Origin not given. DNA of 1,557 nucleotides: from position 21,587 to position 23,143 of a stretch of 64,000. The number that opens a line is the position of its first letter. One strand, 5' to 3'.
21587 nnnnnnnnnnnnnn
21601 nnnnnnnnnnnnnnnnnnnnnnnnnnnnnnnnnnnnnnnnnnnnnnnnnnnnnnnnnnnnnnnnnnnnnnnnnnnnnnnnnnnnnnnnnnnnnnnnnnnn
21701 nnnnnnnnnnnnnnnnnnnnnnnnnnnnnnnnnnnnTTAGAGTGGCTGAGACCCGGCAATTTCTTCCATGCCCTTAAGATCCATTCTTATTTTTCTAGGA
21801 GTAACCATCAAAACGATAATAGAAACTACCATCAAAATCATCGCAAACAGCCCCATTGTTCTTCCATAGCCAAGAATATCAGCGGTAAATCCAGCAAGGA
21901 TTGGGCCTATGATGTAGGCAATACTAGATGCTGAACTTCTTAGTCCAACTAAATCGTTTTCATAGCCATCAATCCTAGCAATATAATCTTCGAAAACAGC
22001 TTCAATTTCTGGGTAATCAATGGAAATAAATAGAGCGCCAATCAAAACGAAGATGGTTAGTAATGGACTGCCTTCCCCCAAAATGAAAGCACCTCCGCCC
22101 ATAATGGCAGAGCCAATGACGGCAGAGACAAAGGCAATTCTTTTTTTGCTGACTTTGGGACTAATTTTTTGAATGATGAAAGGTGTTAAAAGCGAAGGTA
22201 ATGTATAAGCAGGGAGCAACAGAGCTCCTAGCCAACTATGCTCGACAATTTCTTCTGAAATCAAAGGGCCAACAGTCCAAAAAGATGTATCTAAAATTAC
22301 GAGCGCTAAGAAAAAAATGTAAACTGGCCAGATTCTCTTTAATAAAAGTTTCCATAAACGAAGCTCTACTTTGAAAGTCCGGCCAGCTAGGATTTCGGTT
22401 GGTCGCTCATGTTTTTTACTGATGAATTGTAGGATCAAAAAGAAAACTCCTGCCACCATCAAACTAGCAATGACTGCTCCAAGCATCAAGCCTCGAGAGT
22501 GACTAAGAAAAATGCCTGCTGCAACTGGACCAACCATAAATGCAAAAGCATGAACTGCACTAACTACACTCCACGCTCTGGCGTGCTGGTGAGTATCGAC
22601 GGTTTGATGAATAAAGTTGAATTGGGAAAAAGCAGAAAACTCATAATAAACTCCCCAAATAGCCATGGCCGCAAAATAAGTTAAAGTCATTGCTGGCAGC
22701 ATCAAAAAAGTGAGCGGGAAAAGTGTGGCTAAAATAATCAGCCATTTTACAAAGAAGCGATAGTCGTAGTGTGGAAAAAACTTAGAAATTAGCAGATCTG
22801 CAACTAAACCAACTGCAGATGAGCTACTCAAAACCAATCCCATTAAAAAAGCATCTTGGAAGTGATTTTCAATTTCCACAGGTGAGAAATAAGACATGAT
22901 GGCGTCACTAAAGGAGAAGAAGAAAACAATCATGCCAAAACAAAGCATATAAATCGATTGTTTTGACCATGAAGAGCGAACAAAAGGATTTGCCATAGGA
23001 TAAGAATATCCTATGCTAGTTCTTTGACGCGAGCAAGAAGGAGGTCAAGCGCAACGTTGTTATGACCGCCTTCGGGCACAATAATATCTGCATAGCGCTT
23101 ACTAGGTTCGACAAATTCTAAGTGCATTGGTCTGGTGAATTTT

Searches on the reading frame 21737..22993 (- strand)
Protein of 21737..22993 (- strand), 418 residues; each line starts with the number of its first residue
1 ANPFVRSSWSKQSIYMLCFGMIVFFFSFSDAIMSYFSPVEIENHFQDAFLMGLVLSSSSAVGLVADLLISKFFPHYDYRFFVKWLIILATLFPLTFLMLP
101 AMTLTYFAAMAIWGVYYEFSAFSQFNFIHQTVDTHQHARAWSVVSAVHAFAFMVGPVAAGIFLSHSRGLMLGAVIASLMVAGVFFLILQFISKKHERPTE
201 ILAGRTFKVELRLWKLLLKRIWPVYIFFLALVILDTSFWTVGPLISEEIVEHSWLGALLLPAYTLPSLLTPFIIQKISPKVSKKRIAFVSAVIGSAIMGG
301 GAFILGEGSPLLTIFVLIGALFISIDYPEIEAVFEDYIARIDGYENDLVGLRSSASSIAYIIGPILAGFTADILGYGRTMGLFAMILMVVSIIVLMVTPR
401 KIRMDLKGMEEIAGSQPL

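Call 18: search_protein_families(library=pfam, proteins=[window:21737-22993:-], max_evalue=0.00001)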
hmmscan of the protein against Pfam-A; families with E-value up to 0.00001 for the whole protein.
window:21737-22993:- (418 aa): 1 family
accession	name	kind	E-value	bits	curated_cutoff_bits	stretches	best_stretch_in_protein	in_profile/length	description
PF07690.21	MFS_1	-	1.4e-19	70.7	33.4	2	21-320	3-306/347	Major Facilitator Superfamily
